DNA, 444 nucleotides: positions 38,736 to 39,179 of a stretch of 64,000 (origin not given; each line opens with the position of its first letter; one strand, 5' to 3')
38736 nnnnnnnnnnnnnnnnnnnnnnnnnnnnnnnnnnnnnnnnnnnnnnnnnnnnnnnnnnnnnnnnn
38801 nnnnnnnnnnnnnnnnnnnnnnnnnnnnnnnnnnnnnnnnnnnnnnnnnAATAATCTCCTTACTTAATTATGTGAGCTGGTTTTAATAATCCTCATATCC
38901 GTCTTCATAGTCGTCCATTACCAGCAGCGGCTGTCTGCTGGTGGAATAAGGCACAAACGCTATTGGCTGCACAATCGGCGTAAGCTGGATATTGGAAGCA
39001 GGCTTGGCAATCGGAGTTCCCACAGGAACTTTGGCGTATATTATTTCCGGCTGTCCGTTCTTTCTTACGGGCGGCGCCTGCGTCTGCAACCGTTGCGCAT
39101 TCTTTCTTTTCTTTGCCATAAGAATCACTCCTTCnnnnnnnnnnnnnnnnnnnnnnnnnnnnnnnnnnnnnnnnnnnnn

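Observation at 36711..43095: Eight-gene cassette of paralogous 4-TM membrane proteins and small soluble proteins sharing one short peptide motif, with no family I recognise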

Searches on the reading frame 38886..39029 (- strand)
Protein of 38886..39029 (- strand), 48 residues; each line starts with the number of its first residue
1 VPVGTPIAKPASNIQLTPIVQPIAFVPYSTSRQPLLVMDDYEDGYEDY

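Call 30: find_homologous_proteins(query=A4, max_evalue=1)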
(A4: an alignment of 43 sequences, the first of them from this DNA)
Query A4 (43 sequences) (48 aa, profile of the alignment): 31 proteins with E <= 1 among 42 candidates.
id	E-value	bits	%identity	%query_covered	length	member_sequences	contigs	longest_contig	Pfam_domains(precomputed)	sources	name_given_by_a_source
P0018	5.0e-16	76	80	73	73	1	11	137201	-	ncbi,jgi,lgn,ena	ncbi:MAG: hypothetical protein ACOYIQ_06420 [Christensenellales bacterium]|jgi:hypothetical protein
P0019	8.3e-16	75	85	98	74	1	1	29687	-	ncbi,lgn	-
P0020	8.5e-16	75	65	77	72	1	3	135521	-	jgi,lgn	jgi:hypothetical protein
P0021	1.3e-15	74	87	79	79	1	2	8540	-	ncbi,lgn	ncbi:MAG: hypothetical protein ACOCWI_01515 [Bacillota bacterium]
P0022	2.1e-15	74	74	73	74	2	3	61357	-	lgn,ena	-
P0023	2.2e-15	74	77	73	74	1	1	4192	-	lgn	-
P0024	2.2e-15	74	77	73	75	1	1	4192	-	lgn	-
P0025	2.3e-15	74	74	73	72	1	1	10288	-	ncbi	-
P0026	2.6e-15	73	74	73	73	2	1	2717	-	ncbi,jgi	-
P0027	3.0e-15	73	81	90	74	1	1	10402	-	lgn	-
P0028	4.2e-15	73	74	73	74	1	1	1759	-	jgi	-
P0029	4.7e-15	73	87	81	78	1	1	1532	-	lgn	-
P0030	6.5e-15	72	81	98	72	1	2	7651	-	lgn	-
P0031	9.9e-15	72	71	73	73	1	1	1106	-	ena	-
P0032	1.2e-14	71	71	92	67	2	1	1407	-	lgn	-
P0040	1.5e-13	68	74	77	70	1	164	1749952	-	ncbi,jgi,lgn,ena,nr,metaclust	ncbi:MAG: hypothetical protein QM214_03600 [Bacillota bacterium]|jgi:hypothetical protein|nr:hypothe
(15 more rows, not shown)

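Call 46: search_protein_representatives(alignment_id=A6)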
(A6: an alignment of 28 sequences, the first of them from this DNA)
Query: 28 sequences, 43 profile positions. Proteins with E-value up to 0.001 (for the whole library): 176; up to 1e-10: 78; up to 1e-30: 0. The best 150 are listed.
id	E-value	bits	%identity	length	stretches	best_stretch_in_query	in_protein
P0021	1.9e-17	78.4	-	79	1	2-41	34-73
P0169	2.8e-17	77.8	-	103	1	3-41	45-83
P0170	6.2e-17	76.8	-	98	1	6-43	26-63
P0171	7.6e-17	76.5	-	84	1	4-40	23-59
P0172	1.1e-16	75.9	-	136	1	2-41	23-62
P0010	1.7e-16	75.4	-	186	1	2-41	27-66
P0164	2.2e-16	75.0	-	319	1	3-41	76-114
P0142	3.9e-16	74.2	-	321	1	2-41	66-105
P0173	4.6e-16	74.0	-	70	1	2-43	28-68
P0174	7.8e-16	73.2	-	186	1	3-41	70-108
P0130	8.0e-16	73.2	-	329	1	2-41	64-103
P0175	8.2e-16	73.2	-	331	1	3-41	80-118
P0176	8.6e-16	73.1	-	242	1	2-41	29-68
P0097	8.8e-16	73.1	-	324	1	3-41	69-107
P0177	1.5e-15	72.4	-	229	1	2-43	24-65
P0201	7.6e-14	66.9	-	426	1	4-41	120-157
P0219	1.7e-12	62.5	-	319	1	7-41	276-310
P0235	1.8e-10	56.1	-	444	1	3-41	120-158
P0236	2.3e-10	55.7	-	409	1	11-41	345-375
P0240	5.8e-10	54.4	-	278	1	12-42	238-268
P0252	2.1e-09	52.6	-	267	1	9-38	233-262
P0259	3.6e-09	51.9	-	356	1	9-37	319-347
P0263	5.8e-09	51.2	-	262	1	10-42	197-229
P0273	3.1e-08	48.9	-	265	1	12-39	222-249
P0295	2.5e-06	42.8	-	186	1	14-37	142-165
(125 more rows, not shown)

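Call 47: search_protein_families(library=pfam, proteins=[P0219, P0236, P0240, P0252, P0259, P0263, P0273, P0295, P0201, P0235], max_evalue=0.01)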
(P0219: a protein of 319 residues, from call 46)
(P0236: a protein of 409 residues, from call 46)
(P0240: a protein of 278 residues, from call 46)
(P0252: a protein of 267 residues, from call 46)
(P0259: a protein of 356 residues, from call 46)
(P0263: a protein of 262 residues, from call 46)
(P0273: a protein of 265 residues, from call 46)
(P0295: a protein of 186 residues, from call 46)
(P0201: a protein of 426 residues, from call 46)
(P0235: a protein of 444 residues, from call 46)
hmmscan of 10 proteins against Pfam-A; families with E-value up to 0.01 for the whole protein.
P0219 (319 aa): 4 families
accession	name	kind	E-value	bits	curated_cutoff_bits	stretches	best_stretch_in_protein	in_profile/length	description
PF13240.11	Zn_Ribbon_1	-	0.00027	21.1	25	1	123-143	2-22/23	zinc-ribbon domain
PF13248.11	Zn_ribbon_3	-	0.0011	18.8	27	1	122-142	4-24/26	zinc-ribbon domain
PF12773.13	DZR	-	0.0015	19.1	27.3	1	123-141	27-45/45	Double zinc ribbon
PF21074.2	GDH_C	-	0.006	16.2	26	1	28-94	265-331/339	Glutamate dehydrogenase, C-terminal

P0236 (409 aa): 10 families
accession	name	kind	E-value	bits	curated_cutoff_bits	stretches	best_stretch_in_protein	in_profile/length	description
PF13240.11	Zn_Ribbon_1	-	1.9e-21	75.6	25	4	62-83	2-23/23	zinc-ribbon domain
PF12773.13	DZR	-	1.2e-16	61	27.3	2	4-51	1-45/45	Double zinc ribbon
PF18912.6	DZR_2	-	8.7e-09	35.5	27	2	33-79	10-55/56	Double zinc ribbon domain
PF13248.11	Zn_ribbon_3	-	2.1e-05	24.2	27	0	204-225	2-23/26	zinc-ribbon domain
PF24463.1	DUF7577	-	8.5e-05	22.5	28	1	33-54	5-26/27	Domain of unknown function (DUF7577)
PF17032.10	Zn_ribbon_15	-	0.0024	19.1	28.9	0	33-80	26-73/73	zinc-ribbon family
PF00641.23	Zn_ribbon_RanBP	-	0.0035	17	27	1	207-225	7-25/30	Zn-finger in Ran binding protein and others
PF14768.12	RPA_interact_C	-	0.0049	17.8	25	1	61-111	1-46/80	Replication protein A interacting C-terminal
PF04810.20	zf-Sec23_Sec24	-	0.0053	17.2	25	1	186-216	8-35/39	Sec23/Sec24 zinc finger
PF03938.19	OmpH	-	0.0087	16.7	32.4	0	96-189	12-108/141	Outer membrane protein (OmpH-like)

P0240 (278 aa): 5 families
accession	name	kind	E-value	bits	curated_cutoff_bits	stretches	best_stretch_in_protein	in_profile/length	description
PF13240.11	Zn_Ribbon_1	-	0.00013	22.1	25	1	131-150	2-21/23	zinc-ribbon domain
PF00641.23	Zn_ribbon_RanBP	-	0.00018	21.1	27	1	131-149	7-25/30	Zn-finger in Ran binding protein and others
PF13248.11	Zn_ribbon_3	-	0.0028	17.5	27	1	130-149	4-23/26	zinc-ribbon domain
PF24463.1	DUF7577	-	0.0065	16.5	28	0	130-150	4-24/27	Domain of unknown function (DUF7577)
PF12773.13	DZR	-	0.0072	16.9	27.3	0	131-149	27-45/45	Double zinc ribbon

P0252 (267 aa): 7 families
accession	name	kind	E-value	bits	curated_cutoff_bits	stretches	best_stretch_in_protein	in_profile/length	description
PF12773.13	DZR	-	1.1e-14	54.8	27.3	2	32-79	1-45/45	Double zinc ribbon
PF13240.11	Zn_Ribbon_1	-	1e-08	35.1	25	1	61-81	2-22/23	zinc-ribbon domain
PF18912.6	DZR_2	-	1.7e-08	34.6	27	1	17-64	9-55/56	Double zinc ribbon domain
PF13248.11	Zn_ribbon_3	-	1.1e-05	25.2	27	0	58-80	2-24/26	zinc-ribbon domain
PF17032.10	Zn_ribbon_15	-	2.8e-05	25.3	28.9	0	45-79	39-73/73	zinc-ribbon family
PF00641.23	Zn_ribbon_RanBP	-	0.0022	17.6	27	0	61-80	7-26/30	Zn-finger in Ran binding protein and others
PF07191.17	Zn_ribbon_6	-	0.0055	17.1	25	0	18-82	3-58/67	Double zinc ribbon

P0259 (356 aa): 6 families
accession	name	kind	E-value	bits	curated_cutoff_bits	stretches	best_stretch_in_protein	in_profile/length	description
PF12773.13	DZR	-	3.9e-12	46.6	27.3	3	33-80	1-45/45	Double zinc ribbon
PF13240.11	Zn_Ribbon_1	-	1.3e-10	41.1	25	2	207-226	2-21/23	zinc-ribbon domain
PF13248.11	Zn_ribbon_3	-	6.9e-08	32.1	27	0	30-51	2-23/26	zinc-ribbon domain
PF18912.6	DZR_2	-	9.9e-07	28.9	27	1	32-79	9-55/56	Double zinc ribbon domain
PF00641.23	Zn_ribbon_RanBP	-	0.0053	16.4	27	1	207-225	7-25/30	Zn-finger in Ran binding protein and others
PF24463.1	DUF7577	-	0.0081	16.2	28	1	61-82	4-25/27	Domain of unknown function (DUF7577)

P0263 (262 aa): 1 family
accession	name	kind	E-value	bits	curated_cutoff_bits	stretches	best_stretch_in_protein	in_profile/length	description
PF13240.11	Zn_Ribbon_1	-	0.0011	19.2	25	1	77-96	2-21/23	zinc-ribbon domain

P0273 (265 aa): 8 families
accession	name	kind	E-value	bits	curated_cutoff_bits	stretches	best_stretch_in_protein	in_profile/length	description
PF12773.13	DZR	-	6.1e-22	78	27.3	3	4-52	1-45/45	Double zinc ribbon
PF13240.11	Zn_Ribbon_1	-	5.2e-17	61.5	25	3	4-24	2-22/23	zinc-ribbon domain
PF13248.11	Zn_ribbon_3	-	2.3e-11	43.2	27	3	130-152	2-24/26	zinc-ribbon domain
PF18912.6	DZR_2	-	4.5e-09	36.4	27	1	4-51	10-55/56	Double zinc ribbon domain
PF24463.1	DUF7577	-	2.3e-08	33.9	28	1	3-23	4-24/27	Domain of unknown function (DUF7577)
PF17032.10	Zn_ribbon_15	-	1.1e-07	33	28.9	1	2-22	53-73/73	zinc-ribbon family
PF07191.17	Zn_ribbon_6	-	0.0015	18.9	25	0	48-85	3-39/67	Double zinc ribbon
PF24460.1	DUF7575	-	0.0089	15.8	28.5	0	3-25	5-27/28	Domain of unknown function (DUF7575)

P0295 (186 aa): 5 families
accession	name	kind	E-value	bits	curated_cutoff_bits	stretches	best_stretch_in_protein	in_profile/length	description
PF00641.23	Zn_ribbon_RanBP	-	0.00072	19.2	27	1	50-68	7-25/30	Zn-finger in Ran binding protein and others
PF13248.11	Zn_ribbon_3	-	0.00089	19.1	27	1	47-69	2-24/26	zinc-ribbon domain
PF13240.11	Zn_Ribbon_1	-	0.0024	18.1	25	1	50-69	2-21/23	zinc-ribbon domain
PF18912.6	DZR_2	-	0.0076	16.5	27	0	47-73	21-48/56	Double zinc ribbon domain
PF12773.13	DZR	-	0.0099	16.5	27.3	0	49-68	26-45/45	Double zinc ribbon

P0201 (426 aa): 0 families

P0235 (444 aa): 0 families

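Call 70: find_related_loci(query=A6, collection=viral_contigs, flank=5000)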
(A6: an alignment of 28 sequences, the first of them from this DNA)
Query A6 (48 aa) in viral_contigs; peptide patterns used: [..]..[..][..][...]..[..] (x = any residue, [..] = any of these).
4 stretches matched a pattern, but none encodes a relative of the query by tblastn (E <= 1e-3).

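Call 79: find_encoding_contigs(protein=P0236, flank=8000, max_places=3)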
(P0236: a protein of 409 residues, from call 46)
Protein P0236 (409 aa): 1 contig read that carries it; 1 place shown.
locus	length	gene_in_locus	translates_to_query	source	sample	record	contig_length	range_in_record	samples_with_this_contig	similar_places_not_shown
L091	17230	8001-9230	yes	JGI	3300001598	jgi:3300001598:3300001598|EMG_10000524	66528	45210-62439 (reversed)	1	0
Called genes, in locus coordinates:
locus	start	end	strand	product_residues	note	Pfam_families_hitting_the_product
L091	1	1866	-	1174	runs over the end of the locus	PF01855:POR_N, PF17147:PFOR_II, PF01558:POR, PF10371:EKR, PF12837:Fer4_6 (weak), PF12838:Fer4_7, PF13183:Fer4_8 (weak), PF13237:Fer4_10, +6 more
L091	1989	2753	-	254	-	PF13350:Y_phosphatase3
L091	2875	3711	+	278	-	PF00005:ABC_tran, PF02463:SMC_N, PF13304:AAA_21 (faint)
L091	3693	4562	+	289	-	PF03193:RsgA_GTPase (weak), PF02463:SMC_N (weak), PF00005:ABC_tran, PF13304:AAA_21 (faint)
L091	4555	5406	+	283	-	PF02361:CbiQ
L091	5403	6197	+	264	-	PF01416:PseudoU_synth_1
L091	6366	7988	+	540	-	PF00749:tRNA-synt_1c, PF03950:tRNA-synt_1c_C, PF20974:tRNA-synt_1c_C2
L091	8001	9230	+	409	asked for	PF12773:DZR, PF13248:Zn_ribbon_3 (faint), PF18912:DZR_2 (faint), PF13240:Zn_Ribbon_1 (weak)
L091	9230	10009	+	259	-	-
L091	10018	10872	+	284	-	-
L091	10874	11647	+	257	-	PF00753:Lactamase_B, PF23023:Anti-Pycsar_Apyc1, PF12706:Lactamase_B_2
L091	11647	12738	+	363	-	PF02517:Rce1-like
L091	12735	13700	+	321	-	PF02517:Rce1-like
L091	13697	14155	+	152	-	PF02590:SPOUT_MTase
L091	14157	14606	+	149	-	PF00383:dCMP_cyt_deam_1, PF14437:MafB19-deam, PF14439:Bd3614-deam (weak)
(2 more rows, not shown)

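Call 80: find_encoding_contigs(protein=P0273, flank=8000, max_places=3)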
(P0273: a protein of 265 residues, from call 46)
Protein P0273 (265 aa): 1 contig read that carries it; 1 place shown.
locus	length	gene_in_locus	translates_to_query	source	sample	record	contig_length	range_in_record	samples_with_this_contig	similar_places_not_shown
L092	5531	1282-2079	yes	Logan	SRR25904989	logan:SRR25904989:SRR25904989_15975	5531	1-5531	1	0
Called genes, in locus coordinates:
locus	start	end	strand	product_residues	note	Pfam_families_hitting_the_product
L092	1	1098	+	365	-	?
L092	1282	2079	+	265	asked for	PF12773:DZR, PF13240:Zn_Ribbon_1 (faint), PF13248:Zn_ribbon_3 (faint), PF17032:Zn_ribbon_15 (faint), PF18912:DZR_2 (faint), PF24463:DUF7577 (faint), PF12773:DZR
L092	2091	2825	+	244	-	-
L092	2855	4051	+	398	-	-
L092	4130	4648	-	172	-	PF05683:Fumerase_C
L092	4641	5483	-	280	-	PF05681:Fumerase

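Call 85: find_encoding_contigs(protein=P0040, flank=10000, max_places=3)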
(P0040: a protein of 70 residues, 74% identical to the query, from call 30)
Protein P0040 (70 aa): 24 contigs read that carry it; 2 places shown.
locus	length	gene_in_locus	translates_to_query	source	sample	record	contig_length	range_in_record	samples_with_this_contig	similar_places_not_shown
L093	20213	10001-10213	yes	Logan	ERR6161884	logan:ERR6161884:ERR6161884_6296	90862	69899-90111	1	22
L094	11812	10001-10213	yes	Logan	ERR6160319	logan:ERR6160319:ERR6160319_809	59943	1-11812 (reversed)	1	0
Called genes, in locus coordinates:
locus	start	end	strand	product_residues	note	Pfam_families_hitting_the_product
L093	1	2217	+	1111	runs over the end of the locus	PF00580:UvrD-helicase, PF01443:Viral_helicase1 (faint), PF04851:ResIII (faint), PF13245:AAA_19, PF13361:UvrD_C, PF13538:UvrD_C_2 (weak)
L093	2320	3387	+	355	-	-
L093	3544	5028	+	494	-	PF07690:MFS_1, PF13347:MFS_2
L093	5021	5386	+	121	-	PF13508:Acetyltransf_7 (faint)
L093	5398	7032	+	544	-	PF00749:tRNA-synt_1c, PF03950:tRNA-synt_1c_C, PF20974:tRNA-synt_1c_C2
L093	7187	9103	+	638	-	-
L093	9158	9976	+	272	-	-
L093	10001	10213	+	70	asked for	-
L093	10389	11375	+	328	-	-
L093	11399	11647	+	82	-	-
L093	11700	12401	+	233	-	-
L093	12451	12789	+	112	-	-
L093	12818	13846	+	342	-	-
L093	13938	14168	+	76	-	PF00550:PP-binding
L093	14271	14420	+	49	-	PF00471:Ribosomal_L33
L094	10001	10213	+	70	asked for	-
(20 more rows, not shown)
